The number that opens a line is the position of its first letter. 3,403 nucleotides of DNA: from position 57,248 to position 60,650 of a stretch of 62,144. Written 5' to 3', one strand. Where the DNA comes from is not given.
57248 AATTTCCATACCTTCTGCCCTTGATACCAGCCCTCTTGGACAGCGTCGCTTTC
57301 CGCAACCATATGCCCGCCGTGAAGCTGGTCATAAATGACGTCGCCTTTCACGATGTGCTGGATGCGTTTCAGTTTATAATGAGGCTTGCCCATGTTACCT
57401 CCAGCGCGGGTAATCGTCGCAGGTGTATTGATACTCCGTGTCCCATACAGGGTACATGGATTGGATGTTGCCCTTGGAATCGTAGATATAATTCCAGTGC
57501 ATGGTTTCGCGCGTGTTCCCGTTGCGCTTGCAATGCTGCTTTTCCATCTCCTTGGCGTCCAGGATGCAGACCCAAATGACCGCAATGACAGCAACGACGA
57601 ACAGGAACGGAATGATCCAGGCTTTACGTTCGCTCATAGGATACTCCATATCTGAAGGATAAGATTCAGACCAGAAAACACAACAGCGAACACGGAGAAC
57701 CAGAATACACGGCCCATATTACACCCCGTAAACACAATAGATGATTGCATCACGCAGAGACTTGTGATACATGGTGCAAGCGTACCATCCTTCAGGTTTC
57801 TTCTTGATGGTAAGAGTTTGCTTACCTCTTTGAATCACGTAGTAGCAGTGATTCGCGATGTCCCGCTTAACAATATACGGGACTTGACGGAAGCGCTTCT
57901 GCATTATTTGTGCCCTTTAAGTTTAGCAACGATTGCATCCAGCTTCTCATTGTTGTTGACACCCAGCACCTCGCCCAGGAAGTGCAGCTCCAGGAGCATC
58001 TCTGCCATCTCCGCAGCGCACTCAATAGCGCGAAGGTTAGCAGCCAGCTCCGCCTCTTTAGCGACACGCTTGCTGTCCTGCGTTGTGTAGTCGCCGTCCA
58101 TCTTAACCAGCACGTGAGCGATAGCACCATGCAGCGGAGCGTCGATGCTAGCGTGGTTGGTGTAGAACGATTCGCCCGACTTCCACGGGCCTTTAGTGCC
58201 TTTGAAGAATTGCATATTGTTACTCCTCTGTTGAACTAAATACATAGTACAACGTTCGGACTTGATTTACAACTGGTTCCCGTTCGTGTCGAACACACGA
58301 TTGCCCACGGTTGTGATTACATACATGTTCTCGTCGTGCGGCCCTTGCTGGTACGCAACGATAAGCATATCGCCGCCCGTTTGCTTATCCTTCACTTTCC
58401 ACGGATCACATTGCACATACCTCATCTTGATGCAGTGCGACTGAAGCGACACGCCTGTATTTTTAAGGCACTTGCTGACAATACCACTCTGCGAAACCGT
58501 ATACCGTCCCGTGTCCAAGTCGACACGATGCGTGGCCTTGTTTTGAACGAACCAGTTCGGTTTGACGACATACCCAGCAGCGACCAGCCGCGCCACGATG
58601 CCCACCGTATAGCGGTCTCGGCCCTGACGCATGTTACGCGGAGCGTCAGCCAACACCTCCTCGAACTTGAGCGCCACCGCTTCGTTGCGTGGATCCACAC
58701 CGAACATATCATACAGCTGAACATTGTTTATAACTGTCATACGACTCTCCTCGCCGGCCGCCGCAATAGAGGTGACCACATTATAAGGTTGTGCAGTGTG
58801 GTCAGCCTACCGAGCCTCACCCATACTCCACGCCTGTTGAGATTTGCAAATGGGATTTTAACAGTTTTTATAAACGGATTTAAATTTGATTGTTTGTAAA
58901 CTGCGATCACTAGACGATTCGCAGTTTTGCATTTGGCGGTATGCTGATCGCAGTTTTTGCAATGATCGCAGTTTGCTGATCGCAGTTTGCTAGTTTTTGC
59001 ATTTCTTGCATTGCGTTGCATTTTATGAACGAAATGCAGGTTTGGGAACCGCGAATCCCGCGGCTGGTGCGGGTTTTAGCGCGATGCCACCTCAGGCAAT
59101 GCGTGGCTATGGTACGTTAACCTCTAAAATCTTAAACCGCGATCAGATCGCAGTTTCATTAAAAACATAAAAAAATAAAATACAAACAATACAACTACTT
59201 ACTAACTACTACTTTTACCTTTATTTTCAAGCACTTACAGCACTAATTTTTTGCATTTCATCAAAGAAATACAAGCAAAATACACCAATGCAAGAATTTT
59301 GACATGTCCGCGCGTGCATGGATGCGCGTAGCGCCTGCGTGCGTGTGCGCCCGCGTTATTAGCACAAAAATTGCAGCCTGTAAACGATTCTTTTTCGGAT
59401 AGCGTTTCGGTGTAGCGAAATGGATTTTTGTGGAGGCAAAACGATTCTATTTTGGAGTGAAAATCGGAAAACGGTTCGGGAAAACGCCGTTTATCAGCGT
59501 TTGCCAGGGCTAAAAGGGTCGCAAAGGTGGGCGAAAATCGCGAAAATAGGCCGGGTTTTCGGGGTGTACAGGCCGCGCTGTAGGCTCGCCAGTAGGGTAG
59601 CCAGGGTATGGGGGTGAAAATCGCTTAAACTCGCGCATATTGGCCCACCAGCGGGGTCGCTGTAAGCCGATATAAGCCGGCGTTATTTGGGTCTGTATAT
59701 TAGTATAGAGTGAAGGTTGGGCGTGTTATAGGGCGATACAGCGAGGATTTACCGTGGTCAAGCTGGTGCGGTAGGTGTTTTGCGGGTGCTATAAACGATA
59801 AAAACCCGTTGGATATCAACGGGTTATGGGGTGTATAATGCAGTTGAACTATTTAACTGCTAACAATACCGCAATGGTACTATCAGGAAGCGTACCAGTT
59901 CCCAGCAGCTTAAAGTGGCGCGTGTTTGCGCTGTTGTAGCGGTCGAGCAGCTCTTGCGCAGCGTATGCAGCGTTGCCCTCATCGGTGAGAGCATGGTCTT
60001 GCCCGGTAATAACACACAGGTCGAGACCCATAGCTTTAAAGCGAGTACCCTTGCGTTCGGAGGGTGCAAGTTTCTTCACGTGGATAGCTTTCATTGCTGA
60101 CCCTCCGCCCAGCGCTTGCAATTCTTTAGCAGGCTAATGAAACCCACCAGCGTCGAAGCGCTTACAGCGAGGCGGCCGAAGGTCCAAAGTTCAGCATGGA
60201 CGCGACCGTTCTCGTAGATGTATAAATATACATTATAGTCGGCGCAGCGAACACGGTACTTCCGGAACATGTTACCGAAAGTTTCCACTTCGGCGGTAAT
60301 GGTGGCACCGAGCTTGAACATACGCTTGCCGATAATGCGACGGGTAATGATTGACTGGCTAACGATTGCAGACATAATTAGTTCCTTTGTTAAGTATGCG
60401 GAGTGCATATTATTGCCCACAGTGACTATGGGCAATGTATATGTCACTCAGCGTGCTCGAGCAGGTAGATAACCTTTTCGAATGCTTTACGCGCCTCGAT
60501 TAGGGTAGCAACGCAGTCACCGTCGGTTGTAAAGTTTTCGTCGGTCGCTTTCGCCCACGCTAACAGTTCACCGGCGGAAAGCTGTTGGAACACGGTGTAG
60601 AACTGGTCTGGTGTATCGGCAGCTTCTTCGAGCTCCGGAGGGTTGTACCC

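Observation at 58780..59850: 1.07-kb non-coding region with iterons, AT-rich tract, Z-DNA-prone GC tracts and phased A-tracts: candidate replication origin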

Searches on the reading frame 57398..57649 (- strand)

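Call 37: search_protein_families(library=phrogs, max_evalue=0.001, proteins=[window:57398-57649:-])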
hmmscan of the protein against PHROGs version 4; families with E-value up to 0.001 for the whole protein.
seq(84 aa): 1 family
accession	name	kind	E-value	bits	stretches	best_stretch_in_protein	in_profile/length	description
phrog_8826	-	unknown function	5.3e-23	82.1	1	10-84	9-81/81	-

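Call 38: search_protein_families(library=pfam, max_evalue=0.01, proteins=[window:57398-57649:-])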
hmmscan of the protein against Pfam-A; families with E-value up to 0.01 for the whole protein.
seq(84 aa): 1 family
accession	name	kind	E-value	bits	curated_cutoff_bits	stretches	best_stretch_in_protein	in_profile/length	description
PF17566.7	DUF5472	-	0.0062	16.9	25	1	9-61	11-65/73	Family of unknown function (DUF5472)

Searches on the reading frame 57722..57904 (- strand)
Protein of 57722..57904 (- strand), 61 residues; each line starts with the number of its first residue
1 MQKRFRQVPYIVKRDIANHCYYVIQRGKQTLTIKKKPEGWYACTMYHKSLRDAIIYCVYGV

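Call 37: search_protein_families(library=phrogs, max_evalue=0.001, proteins=[window:57722-57904:-])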
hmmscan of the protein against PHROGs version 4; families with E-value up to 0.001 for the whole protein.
seq(61 aa): 0 families

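Call 38: search_protein_families(library=pfam, max_evalue=0.01, proteins=[window:57722-57904:-])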
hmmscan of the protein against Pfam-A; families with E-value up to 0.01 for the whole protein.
seq(61 aa): 1 family
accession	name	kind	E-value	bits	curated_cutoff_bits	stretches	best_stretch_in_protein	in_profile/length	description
PF25713.1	N4_GP8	-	8.5e-22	77.9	25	1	1-59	1-62/62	Bacteriophage N4 DNA replication inhibitor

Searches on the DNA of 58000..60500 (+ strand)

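Call 7: search_dna_similar(query=window:58700-59900:+, collection=phages, mode=near, max_rows=30)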
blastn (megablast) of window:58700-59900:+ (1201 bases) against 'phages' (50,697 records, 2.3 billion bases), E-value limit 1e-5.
Records with a match: 3; places in all: 3; records where one place covers at least 80% of the query: 0.
Best place of each record, by identity: 60-80% 3.
By first word of the organism name: Klebsiella 2; Escherichia 1.
By host as written in the record: - 2; Klebsiella pneumoniae Kpn2 1.
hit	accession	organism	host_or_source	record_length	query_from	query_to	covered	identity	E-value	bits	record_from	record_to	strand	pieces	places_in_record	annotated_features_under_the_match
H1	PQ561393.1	Escherichia phage Ec1-ASingh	-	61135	837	1200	30%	78.2%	7e-56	224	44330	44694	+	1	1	record has no annotation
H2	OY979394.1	Klebsiella phage vB_Kpn_K9PH25C2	-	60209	837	1200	30%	78.1%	2e-55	222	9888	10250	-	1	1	unknown function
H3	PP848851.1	Klebsiella phage vB_Kpn2-P2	Klebsiella pneumoniae Kpn2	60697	837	1200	30%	77.9%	3e-54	219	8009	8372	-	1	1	hypothetical protein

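Call 9: search_dna_similar(query=window:58700-59900:+, collection=phages, mode=distant, max_rows=40)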
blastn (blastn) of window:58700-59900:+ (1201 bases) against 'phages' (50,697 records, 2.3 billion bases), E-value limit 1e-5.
Records with a match: 14; places in all: 16; records where one place covers at least 80% of the query: 0.
Best place of each record, by identity: 60-80% 14.
By first word of the organism name: Escherichia 6; Enterobacteria 6; Klebsiella 2.
By host as written in the record: Escherichia coli 4; Escherichia coli K-12 MG1655 4; - 2; Klebsiella pneumoniae Kpn2 1; Escherichia coli DH5a 1; Escherichia coli HER 1036 1; Escherichia sp. 1.
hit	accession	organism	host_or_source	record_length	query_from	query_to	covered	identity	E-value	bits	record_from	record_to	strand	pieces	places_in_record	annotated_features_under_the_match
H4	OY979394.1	Klebsiella phage vB_Kpn_K9PH25C2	-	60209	611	1200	42%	76.8%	2e-68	355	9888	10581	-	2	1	unknown function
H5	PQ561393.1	Escherichia phage Ec1-ASingh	-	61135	611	1200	42%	76.7%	4e-70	355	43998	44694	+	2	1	record has no annotation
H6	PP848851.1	Klebsiella phage vB_Kpn2-P2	Klebsiella pneumoniae Kpn2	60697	611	1200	42%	76.3%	7e-67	348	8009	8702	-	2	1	hypothetical protein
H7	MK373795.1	Escherichia phage vB_EcoS_HdSG1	Escherichia coli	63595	1065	1198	11%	72.8%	3e-8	66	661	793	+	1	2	hypothetical protein | terminator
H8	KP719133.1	Enterobacteria phage JenP2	Escherichia coli K-12 MG1655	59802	1069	1198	11%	74.2%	7e-10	73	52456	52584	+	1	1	hypothetical protein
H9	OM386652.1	Escherichia phage vB_EcoS_ESCO3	Escherichia coli DH5a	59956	1069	1198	11%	74.2%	7e-10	73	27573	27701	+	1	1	hypothetical protein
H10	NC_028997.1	Enterobacteria phage JenP2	Escherichia coli K-12 MG1655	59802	1069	1198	11%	74.2%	7e-10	73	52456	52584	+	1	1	hypothetical protein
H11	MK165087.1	Escherichia phage BRET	Escherichia coli HER 1036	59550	1069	1198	11%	73.5%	9e-9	68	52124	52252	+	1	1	hypothetical protein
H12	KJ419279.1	Enterobacteria phage 9g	Escherichia coli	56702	1078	1201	10%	73.8%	9e-9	69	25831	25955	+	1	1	hypothetical protein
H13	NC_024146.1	Enterobacteria phage 9g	Escherichia coli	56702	1078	1201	10%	73.8%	9e-9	69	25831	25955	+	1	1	hypothetical protein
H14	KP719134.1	Enterobacteria phage JenK1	Escherichia coli K-12 MG1655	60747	1078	1198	10%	72.4%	5e-6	59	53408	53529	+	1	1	hypothetical protein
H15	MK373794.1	Escherichia phage vB_EcoS_HdK1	Escherichia coli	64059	1078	1198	10%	72.4%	5e-6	59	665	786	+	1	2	hypothetical protein | terminator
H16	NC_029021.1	Enterobacteria phage JenK1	Escherichia coli K-12 MG1655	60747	1078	1198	10%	72.4%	5e-6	59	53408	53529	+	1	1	hypothetical protein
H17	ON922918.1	Escherichia phage vB_EcoM_PD328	Escherichia sp.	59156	1082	1198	10%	73.1%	1e-6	61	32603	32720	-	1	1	hypothetical protein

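Call 10: get_annotated_region(hit=H2, flank=5000)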
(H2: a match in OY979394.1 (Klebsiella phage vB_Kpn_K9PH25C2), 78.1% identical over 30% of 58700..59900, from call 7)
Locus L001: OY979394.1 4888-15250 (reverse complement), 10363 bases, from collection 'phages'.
description: Klebsiella phage vB_Kpn_K9PH25C2 genome assembly, chromosome: K9PH25C2_assembly.
organism: Klebsiella phage vB_Kpn_K9PH25C2 (NCBI taxid 3071639)
taxonomy: Viruses; Duplodnaviria; Heunggongvirae; Uroviricota; Caudoviricetes; Queuovirinae
host: -; source: -; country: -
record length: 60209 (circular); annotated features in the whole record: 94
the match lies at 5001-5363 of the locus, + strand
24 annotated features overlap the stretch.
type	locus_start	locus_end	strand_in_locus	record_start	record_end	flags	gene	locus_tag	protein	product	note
CDS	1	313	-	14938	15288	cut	-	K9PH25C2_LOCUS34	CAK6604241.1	hypothetical protein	source:genemarks_glimmer_phanotate_prodigal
CDS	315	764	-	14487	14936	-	-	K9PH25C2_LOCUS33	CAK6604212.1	hypothetical protein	source:genemarks_glimmer_phanotate_prodigal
CDS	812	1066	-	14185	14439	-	-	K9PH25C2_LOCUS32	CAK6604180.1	hypothetical protein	source:genemarks_glimmer_phanotate_prodigal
CDS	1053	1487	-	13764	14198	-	-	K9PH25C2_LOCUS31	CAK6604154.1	unknown function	source:genemarks_glimmer_phanotate_prodigal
CDS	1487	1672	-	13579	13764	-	-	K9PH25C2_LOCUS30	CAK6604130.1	hypothetical protein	source:genemarks_glimmer_phanotate_prodigal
CDS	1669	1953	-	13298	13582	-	-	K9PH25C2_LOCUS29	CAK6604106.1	hypothetical protein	source:genemarks_phanotate_prodigal_glimmer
CDS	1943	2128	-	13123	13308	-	-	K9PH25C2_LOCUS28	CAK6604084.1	hypothetical protein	source:genemarks_glimmer_phanotate_prodigal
CDS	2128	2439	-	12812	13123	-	-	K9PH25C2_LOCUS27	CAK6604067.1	unknown function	source:genemarks_glimmer_phanotate_prodigal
CDS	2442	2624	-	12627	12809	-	-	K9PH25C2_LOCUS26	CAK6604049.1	hypothetical protein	source:genemarks_glimmer_phanotate_prodigal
CDS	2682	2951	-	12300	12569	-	-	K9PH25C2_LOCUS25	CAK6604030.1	Ribosome modulation factor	source:genemarks_glimmer_phanotate_prodigal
CDS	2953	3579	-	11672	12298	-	-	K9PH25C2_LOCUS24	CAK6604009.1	hypothetical protein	source:genemarks_glimmer_phanotate_prodigal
CDS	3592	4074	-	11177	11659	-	-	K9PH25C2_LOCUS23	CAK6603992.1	hypothetical protein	source:genemarks_glimmer_phanotate_prodigal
CDS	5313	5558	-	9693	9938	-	-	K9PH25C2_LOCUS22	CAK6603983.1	unknown function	source:genemarks_glimmer_phanotate_prodigal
CDS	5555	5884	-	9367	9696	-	-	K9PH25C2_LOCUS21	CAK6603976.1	unknown function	source:glimmer_phanotate_prodigal_genemarks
CDS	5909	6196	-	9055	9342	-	-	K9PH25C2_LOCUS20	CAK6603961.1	hypothetical protein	source:genemarks_glimmer_phanotate_prodigal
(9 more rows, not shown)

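Call 11: search_rna_families(source=window, start=58000, end=60500, threshold=evalue, max_evalue=1)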
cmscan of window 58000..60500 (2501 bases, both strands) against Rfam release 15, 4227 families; matches with E-value up to 1: 1.
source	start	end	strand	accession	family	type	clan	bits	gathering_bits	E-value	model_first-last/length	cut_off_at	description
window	58855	58965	+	RF00040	rne5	Cis-reg;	-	15.1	180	0.14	1-333/333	no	RNase E 5' UTR element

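Call 20: get_annotated_region(hit=H13, flank=4000)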
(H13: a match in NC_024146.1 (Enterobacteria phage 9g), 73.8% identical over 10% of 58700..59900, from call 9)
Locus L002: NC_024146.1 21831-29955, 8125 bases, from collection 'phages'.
description: Enterobacteria phage 9g, complete genome.
organism: Enterobacteria phage 9g (NCBI taxid 1468411)
taxonomy: Viruses; Duplodnaviria; Heunggongvirae; Uroviricota; Caudoviricetes; Queuovirinae; Nonagvirus; Nonagvirus nv9g
host: Escherichia coli; source: horse feces; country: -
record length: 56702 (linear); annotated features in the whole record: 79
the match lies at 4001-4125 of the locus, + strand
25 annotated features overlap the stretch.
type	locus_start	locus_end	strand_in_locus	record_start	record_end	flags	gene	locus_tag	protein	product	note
CDS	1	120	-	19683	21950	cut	-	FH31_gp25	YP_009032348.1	DNA primase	similar to RecA-like proteins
CDS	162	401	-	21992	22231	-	-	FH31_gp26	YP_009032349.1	hypothetical protein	-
CDS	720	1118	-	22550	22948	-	-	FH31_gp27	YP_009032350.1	hypothetical protein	-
CDS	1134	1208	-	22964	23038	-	-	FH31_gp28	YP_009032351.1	hypothetical protein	-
CDS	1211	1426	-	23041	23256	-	-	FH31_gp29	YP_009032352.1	hypothetical protein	-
CDS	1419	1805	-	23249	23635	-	-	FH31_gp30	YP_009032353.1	hypothetical protein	-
CDS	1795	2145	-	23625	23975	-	-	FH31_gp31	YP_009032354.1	hypothetical protein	-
CDS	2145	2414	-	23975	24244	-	-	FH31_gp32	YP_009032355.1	hypothetical protein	-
CDS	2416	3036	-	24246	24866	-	-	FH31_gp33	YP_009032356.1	hypothetical protein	-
CDS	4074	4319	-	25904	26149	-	-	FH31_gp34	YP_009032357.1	hypothetical protein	-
CDS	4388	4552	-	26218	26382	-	-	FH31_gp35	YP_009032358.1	hypothetical protein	similar to bacterial oxidoreductases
CDS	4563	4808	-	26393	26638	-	-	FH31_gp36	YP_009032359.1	hypothetical protein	TetR family transcription regulator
CDS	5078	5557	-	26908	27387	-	-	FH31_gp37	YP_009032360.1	hypothetical protein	-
CDS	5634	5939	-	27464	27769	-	-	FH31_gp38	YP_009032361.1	hypothetical protein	-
regulatory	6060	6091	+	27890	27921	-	-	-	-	promoter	BPROM prediction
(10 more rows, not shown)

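Call 21: get_annotated_region(hit=H7, flank=4000)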
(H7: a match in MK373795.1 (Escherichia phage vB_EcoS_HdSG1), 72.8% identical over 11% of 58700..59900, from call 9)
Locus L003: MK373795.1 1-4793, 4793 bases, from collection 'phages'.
description: Escherichia phage vB_EcoS_HdSG1, complete genome.
organism: Escherichia phage vB_EcoS_HdSG1 (NCBI taxid 2508191)
taxonomy: Viruses; Duplodnaviria; Heunggongvirae; Uroviricota; Caudoviricetes; Queuovirinae; Nonagvirus
host: Escherichia coli; source: chicken dung; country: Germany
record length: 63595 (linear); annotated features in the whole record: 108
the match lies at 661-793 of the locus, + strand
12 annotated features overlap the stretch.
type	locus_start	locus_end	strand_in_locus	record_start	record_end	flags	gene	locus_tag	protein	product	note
regulatory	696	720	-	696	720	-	-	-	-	terminator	putative transcriptional terminator, -12.60, determined with ARNOLD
CDS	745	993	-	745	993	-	-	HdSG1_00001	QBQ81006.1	hypothetical protein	identical to hypothetical protein [Enterobacteria phage JenK1]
CDS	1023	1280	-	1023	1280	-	-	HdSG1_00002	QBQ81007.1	hypothetical protein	similar to hypothetical protein [Enterobacteria phage JenP2]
CDS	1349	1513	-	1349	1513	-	-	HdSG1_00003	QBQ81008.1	hypothetical protein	similar to hypothetical protein 9g_00035 [Enterobacteria phage 9g]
CDS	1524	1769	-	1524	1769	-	-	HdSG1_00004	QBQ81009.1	hypothetical protein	similar to hypothetical protein 9g_00036 [Enterobacteria phage 9g]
CDS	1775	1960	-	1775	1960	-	-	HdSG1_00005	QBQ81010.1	hypothetical protein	similar to hypothetical protein [Enterobacteria phage JenP2]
CDS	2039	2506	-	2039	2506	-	-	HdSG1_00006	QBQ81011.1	hypothetical protein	similar to hypothetical protein 9g_00037 [Enterobacteria phage 9g]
CDS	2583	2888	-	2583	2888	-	-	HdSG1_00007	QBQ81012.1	hypothetical protein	similar to hypothetical protein [Enterobacteria phage JenP2]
CDS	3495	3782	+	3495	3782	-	-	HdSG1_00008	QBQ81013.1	hypothetical protein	similar to hypothetical protein [Enterobacteria phage JenP2]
CDS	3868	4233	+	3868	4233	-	-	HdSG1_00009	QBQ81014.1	hypothetical protein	similar to hypothetical protein 9g_00040 [Enterobacteria phage 9g]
CDS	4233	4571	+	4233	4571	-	-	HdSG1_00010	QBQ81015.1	hypothetical protein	similar to hypothetical protein [Enterobacteria phage JenP2]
CDS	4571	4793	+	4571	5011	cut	-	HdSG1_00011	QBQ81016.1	hypothetical protein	similar to hypothetical protein [Enterobacteria phage JenP2]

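Call 24: search_dna_similar(query=L003:1-3400:+, collection=phages, mode=near, max_rows=30)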
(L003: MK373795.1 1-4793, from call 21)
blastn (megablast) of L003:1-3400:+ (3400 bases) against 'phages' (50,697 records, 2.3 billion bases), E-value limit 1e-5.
Records with a match: 19; places in all: 21; records where one place covers at least 80% of the query: 16.
Best place of each record, by identity: >=99% 1; 95-99% 2; 90-95% 12; 80-90% 4.
By first word of the organism name: Escherichia 8; Enterobacteria 8; Salmonella 2; Pseudomonas 1.
By host as written in the record: Escherichia coli K-12 MG1655 6; Escherichia coli 4; Escherichia coli K-12 2; Salmonella enterica subsp. enterica serovar Enteritidis 2; Escherichia coli DH5a 1; Escherichia coli HER 1036 1; Escherichia sp. 1; - 1; and 1 more.
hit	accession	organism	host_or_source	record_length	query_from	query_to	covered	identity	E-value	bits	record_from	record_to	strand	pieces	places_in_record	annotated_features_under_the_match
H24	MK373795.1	Escherichia phage vB_EcoS_HdSG1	Escherichia coli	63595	1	3400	100%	100.0%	0e+0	6279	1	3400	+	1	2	hypothetical protein (x7) | terminator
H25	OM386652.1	Escherichia phage vB_EcoS_ESCO3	Escherichia coli DH5a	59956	1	3400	100%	95.1%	0e+0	5365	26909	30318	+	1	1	hypothetical protein (x7)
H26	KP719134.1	Enterobacteria phage JenK1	Escherichia coli K-12 MG1655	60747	1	3398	100%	94.9%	0e+0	5321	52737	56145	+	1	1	hypothetical protein (x7)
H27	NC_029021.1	Enterobacteria phage JenK1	Escherichia coli K-12 MG1655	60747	1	3398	100%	94.9%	0e+0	5321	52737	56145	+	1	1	hypothetical protein (x7)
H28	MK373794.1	Escherichia phage vB_EcoS_HdK1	Escherichia coli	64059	4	3384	99%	94.9%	0e+0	5286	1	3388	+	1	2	hypothetical protein (x7) | terminator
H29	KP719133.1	Enterobacteria phage JenP2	Escherichia coli K-12 MG1655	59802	1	3400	100%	94.1%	0e+0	5164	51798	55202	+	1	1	hypothetical protein (x7)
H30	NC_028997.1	Enterobacteria phage JenP2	Escherichia coli K-12 MG1655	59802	1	3400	100%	94.1%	0e+0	5164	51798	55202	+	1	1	hypothetical protein (x7)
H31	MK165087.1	Escherichia phage BRET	Escherichia coli HER 1036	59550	1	3400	100%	92.6%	0e+0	4945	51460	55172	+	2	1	hypothetical protein (x9)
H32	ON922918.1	Escherichia phage vB_EcoM_PD328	Escherichia sp.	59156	1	3400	100%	90.7%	0e+0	4586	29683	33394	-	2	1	hypothetical protein (x9)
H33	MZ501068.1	Escherichia phage FritzHoffmann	Escherichia coli K-12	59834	1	3400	90%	93.4%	0e+0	4546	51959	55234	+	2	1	hypothetical protein (x9)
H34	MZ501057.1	Escherichia phage ChristophMerian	Escherichia coli K-12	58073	1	3400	88%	95.1%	0e+0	4716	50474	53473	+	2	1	hypothetical protein (x8)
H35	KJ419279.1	Enterobacteria phage 9g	Escherichia coli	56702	1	3400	86%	92.7%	0e+0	4225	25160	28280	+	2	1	hypothetical protein (x5) | promoter (x2) | minus_10_signal (x2) | minus_35_signal (x2)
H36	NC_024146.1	Enterobacteria phage 9g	Escherichia coli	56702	1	3400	86%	92.7%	0e+0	4225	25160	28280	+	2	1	hypothetical protein (x5) | promoter (x2) | minus_10_signal (x2) | minus_35_signal (x2)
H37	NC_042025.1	Salmonella phage SE1 (in:Nonagvirus)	Salmonella enterica subsp. enterica ...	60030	1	3400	86%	89.9%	0e+0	3748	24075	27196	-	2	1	hypothetical protein (x7)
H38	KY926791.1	Salmonella phage SE1Kor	Salmonella enterica subsp. enterica ...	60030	1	3400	86%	89.9%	0e+0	3748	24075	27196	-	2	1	hypothetical protein (x7)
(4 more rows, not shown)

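Call 41: get_annotated_region(hit=H5, flank=2500)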
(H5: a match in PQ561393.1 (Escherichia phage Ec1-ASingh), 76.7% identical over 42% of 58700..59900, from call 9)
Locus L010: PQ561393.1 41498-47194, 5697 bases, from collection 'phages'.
description: UNVERIFIED: Escherichia phage Ec1-ASingh clone 1_pilon, partial genome.
organism: Escherichia phage Ec1-ASingh (NCBI taxid 3390840)
taxonomy: Viruses; Duplodnaviria; Heunggongvirae; Uroviricota; Caudoviricetes
host: -; source: -; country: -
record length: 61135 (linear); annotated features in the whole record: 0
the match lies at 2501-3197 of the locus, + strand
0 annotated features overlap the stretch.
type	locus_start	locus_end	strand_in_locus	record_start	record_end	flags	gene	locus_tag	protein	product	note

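Call 42: get_annotated_region(hit=H6, flank=2500)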
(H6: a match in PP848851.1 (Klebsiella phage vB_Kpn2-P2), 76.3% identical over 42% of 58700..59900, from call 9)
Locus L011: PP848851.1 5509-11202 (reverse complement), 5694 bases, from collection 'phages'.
description: Klebsiella phage vB_Kpn2-P2, complete genome.
organism: Klebsiella phage vB_Kpn2-P2 (NCBI taxid 3230849)
taxonomy: Viruses
host: Klebsiella pneumoniae Kpn2; source: -; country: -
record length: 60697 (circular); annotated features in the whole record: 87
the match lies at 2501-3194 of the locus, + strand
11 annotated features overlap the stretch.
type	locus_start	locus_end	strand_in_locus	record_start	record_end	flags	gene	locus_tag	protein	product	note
CDS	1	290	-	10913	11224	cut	-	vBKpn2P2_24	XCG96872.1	hypothetical protein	-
CDS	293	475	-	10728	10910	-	-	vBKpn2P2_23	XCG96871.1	hypothetical protein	-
CDS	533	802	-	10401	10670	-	-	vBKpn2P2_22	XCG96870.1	hypothetical protein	-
CDS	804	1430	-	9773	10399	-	-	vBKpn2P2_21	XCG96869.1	hypothetical protein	-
CDS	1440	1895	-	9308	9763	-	-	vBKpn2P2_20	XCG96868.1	hypothetical protein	-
CDS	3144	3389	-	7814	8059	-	-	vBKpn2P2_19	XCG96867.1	hypothetical protein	-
CDS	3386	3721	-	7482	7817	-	-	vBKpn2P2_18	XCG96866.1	hypothetical protein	-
CDS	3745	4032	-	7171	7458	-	-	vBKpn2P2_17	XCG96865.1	hypothetical protein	-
CDS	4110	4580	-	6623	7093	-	-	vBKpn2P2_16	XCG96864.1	hypothetical protein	-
CDS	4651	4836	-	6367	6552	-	-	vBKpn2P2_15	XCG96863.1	hypothetical protein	-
CDS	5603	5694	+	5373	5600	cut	-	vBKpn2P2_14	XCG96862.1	hypothetical protein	-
